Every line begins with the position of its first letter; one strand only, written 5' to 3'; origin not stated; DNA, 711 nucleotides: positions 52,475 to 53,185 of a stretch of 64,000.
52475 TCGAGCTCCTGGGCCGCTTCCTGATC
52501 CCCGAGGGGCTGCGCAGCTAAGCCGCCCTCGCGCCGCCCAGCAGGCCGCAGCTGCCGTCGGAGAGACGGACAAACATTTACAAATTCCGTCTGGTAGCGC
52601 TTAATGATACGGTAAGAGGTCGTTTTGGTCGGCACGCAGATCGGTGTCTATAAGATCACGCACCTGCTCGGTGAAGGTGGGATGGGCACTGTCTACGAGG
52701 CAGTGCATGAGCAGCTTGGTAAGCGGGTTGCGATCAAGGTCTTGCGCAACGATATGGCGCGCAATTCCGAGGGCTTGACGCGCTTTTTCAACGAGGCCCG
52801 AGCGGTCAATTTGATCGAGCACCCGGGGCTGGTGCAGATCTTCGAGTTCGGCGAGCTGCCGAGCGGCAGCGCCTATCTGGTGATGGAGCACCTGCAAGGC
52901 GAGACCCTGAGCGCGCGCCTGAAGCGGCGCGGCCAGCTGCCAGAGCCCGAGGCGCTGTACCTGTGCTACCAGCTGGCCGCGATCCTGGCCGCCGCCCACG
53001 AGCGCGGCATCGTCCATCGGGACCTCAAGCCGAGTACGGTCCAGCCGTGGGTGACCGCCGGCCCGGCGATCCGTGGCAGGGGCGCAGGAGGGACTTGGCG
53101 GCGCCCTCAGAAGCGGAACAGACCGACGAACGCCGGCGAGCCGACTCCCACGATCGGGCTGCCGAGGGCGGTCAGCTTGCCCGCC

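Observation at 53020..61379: Four copies of a composite site (GGACC-N3-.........-N1-GGTCC) partition the insert into three cassettes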

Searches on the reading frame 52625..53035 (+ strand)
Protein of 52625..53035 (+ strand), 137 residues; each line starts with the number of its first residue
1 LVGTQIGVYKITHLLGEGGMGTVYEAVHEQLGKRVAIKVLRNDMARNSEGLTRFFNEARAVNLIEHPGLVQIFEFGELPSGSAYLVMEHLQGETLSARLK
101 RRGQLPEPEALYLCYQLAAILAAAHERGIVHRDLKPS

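Call 26: find_homologous_proteins(query=window:52625-53035:+)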
Query seq(137 aa) (137 aa): 7887 proteins with E <= 0.001 among 8000 candidates; the best 120 are listed.
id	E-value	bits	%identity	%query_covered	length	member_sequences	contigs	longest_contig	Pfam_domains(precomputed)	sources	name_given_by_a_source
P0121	4.5e-83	293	100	100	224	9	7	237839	PF07714.24,PF00069.32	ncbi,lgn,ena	-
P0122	6.2e-79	280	96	98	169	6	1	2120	PF07714.24,PF00069.32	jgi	-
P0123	9.2e-74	263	89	100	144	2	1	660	PF07714.24,PF00069.32,PF03109.23,PF01636.30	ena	-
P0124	5.5e-48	180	66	97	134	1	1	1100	PF07714.24,PF00069.32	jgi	jgi:serine/threonine-protein kinase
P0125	1.6e-47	179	64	99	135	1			PF07714.24,PF00069.32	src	-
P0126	4.8e-46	174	63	98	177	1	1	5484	PF07714.24,PF00069.32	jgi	jgi:serine/threonine protein kinase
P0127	1.2e-45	172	61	100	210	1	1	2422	PF07714.24,PF00069.32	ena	-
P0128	1.2e-45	172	59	99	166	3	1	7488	PF07714.24,PF00069.32,PF03109.23,PF01636.30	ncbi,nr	ncbi:MAG TPA: serine/threonine-protein kinase, partial [Pseudomonadota bacterium]|nr:serine/threonin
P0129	1.3e-45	172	62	99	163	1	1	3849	PF07714.24,PF00069.32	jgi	jgi:serine/threonine protein kinase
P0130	1.7e-45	172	61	97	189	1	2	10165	PF07714.24,PF00069.32,PF03109.23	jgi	jgi:serine/threonine-protein kinase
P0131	2.0e-45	172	65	96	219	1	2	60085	PF07714.24,PF00069.32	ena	-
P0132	2.5e-45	171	61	97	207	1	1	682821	PF07714.24,PF00069.32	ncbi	ncbi:MAG: serine/threonine-protein kinase [Polyangia bacterium]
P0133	5.9e-45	170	60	100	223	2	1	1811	PF07714.24,PF00069.32,PF03109.23,PF17667.8,PF01636.30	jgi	jgi:serine/threonine-protein kinase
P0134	9.6e-45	170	60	99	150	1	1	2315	PF07714.24,PF00069.32,PF03109.23,PF01636.30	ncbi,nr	ncbi:MAG TPA: serine/threonine-protein kinase, partial [Pseudomonadota bacterium]|nr:serine/threonin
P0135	1.6e-44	169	62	100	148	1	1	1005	PF07714.24,PF00069.32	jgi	jgi:serine/threonine-protein kinase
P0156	8.5e-43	163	58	100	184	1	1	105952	PF07714.24,PF00069.32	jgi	jgi:serine/threonine protein kinase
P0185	1.6e-41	159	58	97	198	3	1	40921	PF07714.24,PF00069.32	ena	-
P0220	1.0e-40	156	52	99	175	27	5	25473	PF07714.24,PF00069.32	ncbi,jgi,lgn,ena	jgi:serine/threonine protein kinase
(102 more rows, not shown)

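Call 27: find_encoding_contigs(protein=P0121, flank=10000, max_places=10)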
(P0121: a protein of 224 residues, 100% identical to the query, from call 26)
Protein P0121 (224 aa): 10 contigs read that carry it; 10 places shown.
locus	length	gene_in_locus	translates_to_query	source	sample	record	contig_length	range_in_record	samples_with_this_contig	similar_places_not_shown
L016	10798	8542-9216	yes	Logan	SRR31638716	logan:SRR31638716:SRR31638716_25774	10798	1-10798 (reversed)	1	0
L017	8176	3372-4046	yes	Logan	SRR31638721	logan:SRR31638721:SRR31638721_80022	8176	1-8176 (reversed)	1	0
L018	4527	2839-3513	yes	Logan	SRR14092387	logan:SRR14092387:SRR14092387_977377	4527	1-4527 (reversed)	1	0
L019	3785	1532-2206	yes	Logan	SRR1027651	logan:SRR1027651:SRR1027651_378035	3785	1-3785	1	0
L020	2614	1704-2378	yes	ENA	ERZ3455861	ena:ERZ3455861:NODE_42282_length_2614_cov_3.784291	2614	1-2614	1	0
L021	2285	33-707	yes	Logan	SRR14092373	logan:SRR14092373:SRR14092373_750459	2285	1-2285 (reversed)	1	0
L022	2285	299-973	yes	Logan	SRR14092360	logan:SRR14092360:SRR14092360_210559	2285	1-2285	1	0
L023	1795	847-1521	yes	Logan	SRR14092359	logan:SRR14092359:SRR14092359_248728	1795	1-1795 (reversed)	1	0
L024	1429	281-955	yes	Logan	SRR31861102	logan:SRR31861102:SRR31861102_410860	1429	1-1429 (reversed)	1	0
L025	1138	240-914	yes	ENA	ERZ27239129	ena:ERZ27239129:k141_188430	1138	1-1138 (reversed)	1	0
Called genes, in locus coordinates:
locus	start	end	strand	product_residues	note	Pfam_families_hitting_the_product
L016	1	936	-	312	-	?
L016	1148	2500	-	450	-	PF13535:ATP-grasp_4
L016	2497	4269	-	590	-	PF00884:Sulfatase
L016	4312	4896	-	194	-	-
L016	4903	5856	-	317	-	PF10017:Methyltransf_33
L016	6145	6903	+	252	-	PF00005:ABC_tran, PF13304:AAA_21 (faint)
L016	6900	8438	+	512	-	PF04069:OpuAC, PF00528:BPD_transp_1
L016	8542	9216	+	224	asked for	PF00069:Pkinase, PF07714:PK_Tyr_Ser-Thr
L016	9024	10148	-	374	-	PF10282:Lactonase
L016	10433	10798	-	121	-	?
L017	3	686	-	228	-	?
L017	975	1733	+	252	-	PF00005:ABC_tran, PF13304:AAA_21 (faint)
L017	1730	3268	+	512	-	PF04069:OpuAC, PF00528:BPD_transp_1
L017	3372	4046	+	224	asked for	PF00069:Pkinase, PF07714:PK_Tyr_Ser-Thr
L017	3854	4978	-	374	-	PF10282:Lactonase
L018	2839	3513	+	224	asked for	PF00069:Pkinase, PF07714:PK_Tyr_Ser-Thr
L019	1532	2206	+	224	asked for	PF00069:Pkinase, PF07714:PK_Tyr_Ser-Thr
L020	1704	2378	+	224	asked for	PF00069:Pkinase, PF07714:PK_Tyr_Ser-Thr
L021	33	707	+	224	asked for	PF00069:Pkinase, PF07714:PK_Tyr_Ser-Thr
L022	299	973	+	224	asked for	PF00069:Pkinase, PF07714:PK_Tyr_Ser-Thr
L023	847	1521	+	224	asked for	PF00069:Pkinase, PF07714:PK_Tyr_Ser-Thr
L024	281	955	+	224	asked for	PF00069:Pkinase, PF07714:PK_Tyr_Ser-Thr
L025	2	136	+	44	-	?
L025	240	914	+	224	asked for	PF00069:Pkinase, PF07714:PK_Tyr_Ser-Thr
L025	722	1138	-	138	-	?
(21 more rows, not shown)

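Call 28: find_encoding_contigs(protein=P0122, flank=10000, max_places=4)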
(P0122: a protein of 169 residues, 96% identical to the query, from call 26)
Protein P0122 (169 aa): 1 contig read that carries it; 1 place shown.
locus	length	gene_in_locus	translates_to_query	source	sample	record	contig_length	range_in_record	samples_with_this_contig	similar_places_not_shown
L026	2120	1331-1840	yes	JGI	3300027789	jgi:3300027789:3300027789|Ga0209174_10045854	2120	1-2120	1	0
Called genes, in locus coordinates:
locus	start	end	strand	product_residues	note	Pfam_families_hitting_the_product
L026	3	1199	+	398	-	?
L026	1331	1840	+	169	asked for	PF00069:Pkinase, PF07714:PK_Tyr_Ser-Thr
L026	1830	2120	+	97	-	?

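Call 37: find_encoding_contigs(protein=P0185, flank=10000, max_places=3)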
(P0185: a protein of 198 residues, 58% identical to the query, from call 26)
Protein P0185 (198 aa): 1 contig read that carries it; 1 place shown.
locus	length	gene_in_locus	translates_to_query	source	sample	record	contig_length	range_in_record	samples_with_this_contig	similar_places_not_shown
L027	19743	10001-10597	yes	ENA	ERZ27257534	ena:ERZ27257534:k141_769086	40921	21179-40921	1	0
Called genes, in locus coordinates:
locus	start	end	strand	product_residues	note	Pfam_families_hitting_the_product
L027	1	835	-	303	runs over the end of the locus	PF13442:Cytochrome_CBB3 (weak)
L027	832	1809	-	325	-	PF12724:Flavodoxin_5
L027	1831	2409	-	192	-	PF00582:Usp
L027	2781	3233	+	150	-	PF01814:Hemerythrin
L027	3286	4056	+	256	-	PF01553:Acyltransferase, PF03982:DAGAT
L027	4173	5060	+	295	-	PF01545:Cation_efflux, PF16916:ZT_dimer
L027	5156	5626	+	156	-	PF10116:Host_attach, PF18845:baeRF_family3 (weak), PF18856:baeRF_family12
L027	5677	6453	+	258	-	PF00512:HisKA, PF02518:HATPase_c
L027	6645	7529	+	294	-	-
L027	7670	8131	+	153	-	PF01814:Hemerythrin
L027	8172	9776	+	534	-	-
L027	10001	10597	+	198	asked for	PF00069:Pkinase, PF07714:PK_Tyr_Ser-Thr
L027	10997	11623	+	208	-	PF00440:TetR_N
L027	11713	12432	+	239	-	PF04264:YceI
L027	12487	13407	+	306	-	PF02230:Abhydrolase_2, PF01738:DLH (weak)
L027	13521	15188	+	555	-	PF00069:Pkinase, PF07714:PK_Tyr_Ser-Thr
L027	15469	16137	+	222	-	PF04972:BON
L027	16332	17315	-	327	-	-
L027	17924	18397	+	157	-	PF04972:BON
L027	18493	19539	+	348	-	PF03372:Exo_endo_phos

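Call 38: find_encoding_contigs(protein=P0156, flank=10000, max_places=3)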
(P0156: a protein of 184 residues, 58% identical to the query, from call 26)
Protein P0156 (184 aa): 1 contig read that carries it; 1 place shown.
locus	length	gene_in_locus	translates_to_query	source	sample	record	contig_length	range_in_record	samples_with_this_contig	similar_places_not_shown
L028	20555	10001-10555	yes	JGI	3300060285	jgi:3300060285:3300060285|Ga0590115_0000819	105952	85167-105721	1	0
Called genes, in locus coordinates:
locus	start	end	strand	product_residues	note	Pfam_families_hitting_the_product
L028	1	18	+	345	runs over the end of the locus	PF00892:EamA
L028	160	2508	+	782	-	PF00149:Metallophos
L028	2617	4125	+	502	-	PF02805:Ada_Zn_binding, PF00730:HhH-GPD (faint), PF00165:HTH_AraC (faint), PF12833:HTH_18, PF06029:AlkA_N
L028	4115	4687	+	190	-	PF01035:DNA_binding_1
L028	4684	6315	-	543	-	PF01425:Amidase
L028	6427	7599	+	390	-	PF13280:WYL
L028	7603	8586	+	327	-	PF19187:HTH_PafC, PF13280:WYL, PF25583:WCX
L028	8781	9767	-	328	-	PF01522:Polysacc_deac_1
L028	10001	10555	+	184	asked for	PF00069:Pkinase, PF07714:PK_Tyr_Ser-Thr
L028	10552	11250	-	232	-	PF00069:Pkinase, PF07714:PK_Tyr_Ser-Thr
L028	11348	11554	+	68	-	-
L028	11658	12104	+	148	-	-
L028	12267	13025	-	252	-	-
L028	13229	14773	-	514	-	-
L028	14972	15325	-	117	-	PF06291:Lambda_Bor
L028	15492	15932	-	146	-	PF12158:DUF3592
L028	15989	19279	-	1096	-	PF00069:Pkinase, PF07714:PK_Tyr_Ser-Thr, PF17667:Pkinase_fungal (weak), PF03109:ABC1 (weak)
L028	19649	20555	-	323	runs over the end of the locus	PF20032:ADYC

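Call 51: find_encoding_contigs(protein=P0220, flank=10000, max_places=5)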
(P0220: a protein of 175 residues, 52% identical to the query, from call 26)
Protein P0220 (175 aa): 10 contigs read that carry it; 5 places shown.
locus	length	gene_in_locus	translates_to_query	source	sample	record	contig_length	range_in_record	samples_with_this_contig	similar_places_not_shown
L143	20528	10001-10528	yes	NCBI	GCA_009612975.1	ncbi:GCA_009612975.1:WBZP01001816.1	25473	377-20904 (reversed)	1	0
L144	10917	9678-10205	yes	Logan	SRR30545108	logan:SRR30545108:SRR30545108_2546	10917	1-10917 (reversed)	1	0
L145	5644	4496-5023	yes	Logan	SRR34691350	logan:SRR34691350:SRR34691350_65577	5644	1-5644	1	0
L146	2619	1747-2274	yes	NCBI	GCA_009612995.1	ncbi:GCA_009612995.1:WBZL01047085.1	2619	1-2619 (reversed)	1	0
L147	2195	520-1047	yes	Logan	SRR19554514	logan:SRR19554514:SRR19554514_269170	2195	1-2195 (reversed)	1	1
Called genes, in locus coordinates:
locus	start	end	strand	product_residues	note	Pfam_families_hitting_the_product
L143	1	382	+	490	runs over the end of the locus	PF00498:FHA, PF00158:Sigma54_activat, PF14532:Sigma54_activ_2, PF01078:Mg_chelatase (faint), PF07728:AAA_5, PF25601:AAA_lid_14 (weak)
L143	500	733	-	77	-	-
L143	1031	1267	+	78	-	PF13490:zf-HC2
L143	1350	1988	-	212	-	PF04542:Sigma70_r2, PF22029:PhyR_sigma2 (weak), PF08281:Sigma70_r4_2, PF04545:Sigma70_r4 (weak)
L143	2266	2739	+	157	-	PF16694:Cytochrome_P460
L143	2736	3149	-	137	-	-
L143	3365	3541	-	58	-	-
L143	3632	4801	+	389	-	PF00512:HisKA, PF02518:HATPase_c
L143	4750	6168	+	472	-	PF00072:Response_reg, PF00158:Sigma54_activat, PF13191:AAA_16 (faint), PF14532:Sigma54_activ_2, PF07728:AAA_5, PF25601:AAA_lid_14, PF02954:HTH_8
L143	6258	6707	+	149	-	-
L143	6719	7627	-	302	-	-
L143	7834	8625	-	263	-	PF00481:PP2C, PF13672:PP2C_2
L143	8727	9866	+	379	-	PF01435:Peptidase_M48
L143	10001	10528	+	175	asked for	PF00069:Pkinase, PF07714:PK_Tyr_Ser-Thr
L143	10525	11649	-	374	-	PF18027:Pepdidase_M14_N, PF00246:Peptidase_M14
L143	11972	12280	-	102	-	-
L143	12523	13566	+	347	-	PF00069:Pkinase, PF07714:PK_Tyr_Ser-Thr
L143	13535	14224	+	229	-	PF07719:TPR_2 (weak)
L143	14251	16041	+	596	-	PF12256:TcdB_toxin_midN (faint), PF13517:FG-GAP_3, PF01839:FG-GAP (weak), PF13517:FG-GAP_3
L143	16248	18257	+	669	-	-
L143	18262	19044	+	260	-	-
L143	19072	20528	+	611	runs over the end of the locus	?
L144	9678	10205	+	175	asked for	PF00069:Pkinase, PF07714:PK_Tyr_Ser-Thr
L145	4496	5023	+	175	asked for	PF00069:Pkinase, PF07714:PK_Tyr_Ser-Thr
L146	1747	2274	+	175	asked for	PF00069:Pkinase, PF07714:PK_Tyr_Ser-Thr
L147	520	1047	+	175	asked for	PF00069:Pkinase, PF07714:PK_Tyr_Ser-Thr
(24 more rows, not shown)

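Call 57: list_cluster_members(proteins=[P0002, P0121, P0003, P0004, P0220])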
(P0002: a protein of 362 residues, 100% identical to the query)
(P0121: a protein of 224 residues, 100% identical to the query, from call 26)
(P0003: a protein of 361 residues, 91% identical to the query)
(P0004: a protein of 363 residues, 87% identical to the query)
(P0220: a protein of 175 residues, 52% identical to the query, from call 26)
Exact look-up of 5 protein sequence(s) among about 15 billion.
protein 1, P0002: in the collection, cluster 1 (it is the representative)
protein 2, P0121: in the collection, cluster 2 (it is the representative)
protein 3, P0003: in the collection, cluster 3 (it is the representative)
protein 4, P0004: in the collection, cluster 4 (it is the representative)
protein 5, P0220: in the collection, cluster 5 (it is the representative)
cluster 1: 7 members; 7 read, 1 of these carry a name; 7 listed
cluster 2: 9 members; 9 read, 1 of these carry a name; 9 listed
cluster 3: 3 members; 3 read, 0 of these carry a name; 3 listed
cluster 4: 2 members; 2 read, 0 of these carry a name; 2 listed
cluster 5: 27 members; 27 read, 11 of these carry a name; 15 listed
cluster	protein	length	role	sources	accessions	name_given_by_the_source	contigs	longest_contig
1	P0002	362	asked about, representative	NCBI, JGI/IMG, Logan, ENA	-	serine/threonine-protein kinase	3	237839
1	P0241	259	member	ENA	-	-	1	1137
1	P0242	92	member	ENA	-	-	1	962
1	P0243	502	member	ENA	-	-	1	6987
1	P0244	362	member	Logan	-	-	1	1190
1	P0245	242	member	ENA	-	-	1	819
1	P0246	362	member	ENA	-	-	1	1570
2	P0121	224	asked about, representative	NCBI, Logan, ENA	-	-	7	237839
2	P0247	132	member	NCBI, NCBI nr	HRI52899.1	MAG TPA: serine/threonine-protein kinase, partial [Pseudomonadota bacterium] | serine/threonine-protein kinase [Pseudomonadota bacterium]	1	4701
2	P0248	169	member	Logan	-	-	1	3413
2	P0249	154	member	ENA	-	-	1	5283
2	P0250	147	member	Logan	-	-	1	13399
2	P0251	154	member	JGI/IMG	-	-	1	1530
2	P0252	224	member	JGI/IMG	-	-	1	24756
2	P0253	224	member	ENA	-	-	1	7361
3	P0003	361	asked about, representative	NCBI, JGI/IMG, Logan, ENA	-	-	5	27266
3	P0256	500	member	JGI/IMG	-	-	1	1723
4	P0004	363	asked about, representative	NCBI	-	-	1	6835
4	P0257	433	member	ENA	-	-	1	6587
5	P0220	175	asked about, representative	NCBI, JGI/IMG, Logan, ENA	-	serine/threonine protein kinase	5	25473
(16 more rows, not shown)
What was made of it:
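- Tried and rejected: The intact alleles were hidden inside the 90% clusters (call 57).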

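Call 59: find_encoding_contigs(protein=P0243, flank=10000, max_places=4)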
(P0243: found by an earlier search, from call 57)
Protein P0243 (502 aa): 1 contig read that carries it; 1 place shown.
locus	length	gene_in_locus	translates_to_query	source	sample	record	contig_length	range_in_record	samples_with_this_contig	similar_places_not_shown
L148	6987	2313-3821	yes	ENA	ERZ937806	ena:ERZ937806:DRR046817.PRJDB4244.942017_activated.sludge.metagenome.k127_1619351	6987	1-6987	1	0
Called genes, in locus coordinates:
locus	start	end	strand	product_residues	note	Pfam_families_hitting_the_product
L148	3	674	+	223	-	?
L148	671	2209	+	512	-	PF04069:OpuAC, PF00528:BPD_transp_1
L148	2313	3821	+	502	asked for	PF00069:Pkinase, PF03109:ABC1 (faint), PF07714:PK_Tyr_Ser-Thr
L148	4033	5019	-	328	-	PF01145:Band_7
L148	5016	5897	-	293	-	PF01145:Band_7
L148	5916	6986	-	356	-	?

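Call 60: find_encoding_contigs(protein=P0256, flank=10000, max_places=4)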
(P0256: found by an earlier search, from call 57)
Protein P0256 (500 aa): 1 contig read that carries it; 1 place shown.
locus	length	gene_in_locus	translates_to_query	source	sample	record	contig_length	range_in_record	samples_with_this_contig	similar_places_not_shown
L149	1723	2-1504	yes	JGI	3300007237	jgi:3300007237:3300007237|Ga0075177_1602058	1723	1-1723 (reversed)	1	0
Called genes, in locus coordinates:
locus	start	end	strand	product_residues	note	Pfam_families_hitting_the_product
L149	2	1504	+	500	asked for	PF00069:Pkinase, PF03109:ABC1 (faint), PF07714:PK_Tyr_Ser-Thr, PF14531:Kinase-like (weak)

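Call 73: search_protein_families(library=pfam, proteins=[L143:11975-12280:-, L028:11658-12101:+, L028:12270-13025:-, L028:13232-14773:-, L026:1830-2120:+], max_evalue=0.01)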
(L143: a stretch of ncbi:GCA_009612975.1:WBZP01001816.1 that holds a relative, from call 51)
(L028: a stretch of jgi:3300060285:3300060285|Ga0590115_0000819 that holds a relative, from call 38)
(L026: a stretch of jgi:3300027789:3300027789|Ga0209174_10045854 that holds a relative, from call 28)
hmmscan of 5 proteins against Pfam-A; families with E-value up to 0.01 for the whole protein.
L143:11975-12280:- (102 aa): 1 family
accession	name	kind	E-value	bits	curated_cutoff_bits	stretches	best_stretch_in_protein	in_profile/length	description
PF10685.14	KGG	-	0.00079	20.1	20.4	0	51-65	4-18/22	Stress-induced bacterial acidophilic repeat motif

L028:11658-12101:+ (148 aa): 0 families

L028:12270-13025:- (252 aa): 0 families

L028:13232-14773:- (514 aa): 1 family
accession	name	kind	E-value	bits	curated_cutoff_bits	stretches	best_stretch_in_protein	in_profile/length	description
PF11617.13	Cu-binding_MopE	-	0.00053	20.6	27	1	264-284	10-30/30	Putative metal-binding motif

L026:1830-2120:+ (97 aa): 0 families
